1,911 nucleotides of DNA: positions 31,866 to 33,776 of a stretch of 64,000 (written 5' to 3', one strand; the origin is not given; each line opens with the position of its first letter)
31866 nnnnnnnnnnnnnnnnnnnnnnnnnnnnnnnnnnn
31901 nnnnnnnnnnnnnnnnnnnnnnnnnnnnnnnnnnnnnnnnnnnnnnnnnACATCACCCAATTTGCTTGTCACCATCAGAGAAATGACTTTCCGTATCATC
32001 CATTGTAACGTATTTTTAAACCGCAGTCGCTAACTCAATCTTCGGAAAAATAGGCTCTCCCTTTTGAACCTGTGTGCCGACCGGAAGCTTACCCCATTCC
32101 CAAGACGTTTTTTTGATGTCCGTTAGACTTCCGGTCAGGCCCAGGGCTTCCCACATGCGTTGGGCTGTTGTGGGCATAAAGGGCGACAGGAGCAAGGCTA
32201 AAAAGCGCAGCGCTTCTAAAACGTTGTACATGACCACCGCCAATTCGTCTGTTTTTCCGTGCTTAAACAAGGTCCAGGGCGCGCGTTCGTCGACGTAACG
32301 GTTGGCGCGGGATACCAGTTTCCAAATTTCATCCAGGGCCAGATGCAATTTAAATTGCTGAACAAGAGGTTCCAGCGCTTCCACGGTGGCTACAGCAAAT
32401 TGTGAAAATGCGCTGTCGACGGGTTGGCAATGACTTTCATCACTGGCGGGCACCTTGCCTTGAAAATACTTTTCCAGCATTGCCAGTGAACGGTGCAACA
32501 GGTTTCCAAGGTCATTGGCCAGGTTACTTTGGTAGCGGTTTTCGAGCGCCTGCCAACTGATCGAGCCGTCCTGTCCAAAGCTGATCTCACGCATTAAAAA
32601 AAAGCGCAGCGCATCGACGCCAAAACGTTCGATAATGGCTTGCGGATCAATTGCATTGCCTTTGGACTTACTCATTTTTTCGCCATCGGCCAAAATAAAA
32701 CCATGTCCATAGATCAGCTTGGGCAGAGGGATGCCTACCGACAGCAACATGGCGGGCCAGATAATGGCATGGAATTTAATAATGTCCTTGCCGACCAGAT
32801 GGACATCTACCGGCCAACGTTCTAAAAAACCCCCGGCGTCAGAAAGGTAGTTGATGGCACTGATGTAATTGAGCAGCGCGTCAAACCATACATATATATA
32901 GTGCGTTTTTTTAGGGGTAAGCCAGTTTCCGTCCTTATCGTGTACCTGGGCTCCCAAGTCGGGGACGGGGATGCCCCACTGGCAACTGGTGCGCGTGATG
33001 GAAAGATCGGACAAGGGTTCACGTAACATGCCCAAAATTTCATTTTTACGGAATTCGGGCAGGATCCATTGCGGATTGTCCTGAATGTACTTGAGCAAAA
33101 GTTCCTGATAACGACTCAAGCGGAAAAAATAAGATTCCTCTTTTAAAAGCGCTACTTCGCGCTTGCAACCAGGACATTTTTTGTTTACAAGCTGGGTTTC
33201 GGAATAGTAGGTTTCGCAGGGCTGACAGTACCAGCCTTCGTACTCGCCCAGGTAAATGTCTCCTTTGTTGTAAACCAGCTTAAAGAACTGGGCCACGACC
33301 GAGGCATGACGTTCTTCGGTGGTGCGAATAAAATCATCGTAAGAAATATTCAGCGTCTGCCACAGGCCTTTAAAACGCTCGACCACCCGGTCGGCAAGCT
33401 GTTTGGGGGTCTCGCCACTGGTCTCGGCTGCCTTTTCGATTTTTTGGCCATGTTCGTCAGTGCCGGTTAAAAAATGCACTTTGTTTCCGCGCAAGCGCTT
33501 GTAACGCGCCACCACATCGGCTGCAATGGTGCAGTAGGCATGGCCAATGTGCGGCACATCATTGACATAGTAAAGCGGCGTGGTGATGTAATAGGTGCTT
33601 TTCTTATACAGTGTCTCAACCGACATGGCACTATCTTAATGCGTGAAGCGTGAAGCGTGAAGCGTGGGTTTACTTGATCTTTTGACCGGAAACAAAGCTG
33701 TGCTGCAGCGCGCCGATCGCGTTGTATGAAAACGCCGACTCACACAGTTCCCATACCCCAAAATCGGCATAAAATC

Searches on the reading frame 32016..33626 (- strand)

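Call 98: search_protein_families(library=pfam, proteins=[window:32016-33626:-], max_evalue=0.00001)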
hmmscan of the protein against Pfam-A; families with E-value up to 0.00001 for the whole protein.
window:32016-33626:- (536 aa): 5 families
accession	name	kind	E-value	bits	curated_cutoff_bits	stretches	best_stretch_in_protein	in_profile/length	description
PF09334.17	tRNA-synt_1g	-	3.5e-111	372.2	20.1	2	162-380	180-390/391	tRNA synthetases class I (M)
PF00133.28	tRNA-synt_1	-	1.4e-36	126.6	22.7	2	239-353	294-410/414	tRNA synthetases class I (I, L, M and V)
PF01406.26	tRNA-synt_1e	-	9.3e-17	61.8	27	1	20-128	18-125/301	tRNA synthetases class I (C) catalytic domain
PF19303.5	Anticodon_3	-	7.2e-12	45.9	23.5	1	412-531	19-136/152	Anticodon binding domain of methionyl tRNA ligase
PF08264.19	Anticodon_1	-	4e-06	27.2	25.1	1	414-501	11-99/148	Anticodon-binding domain of tRNA ligase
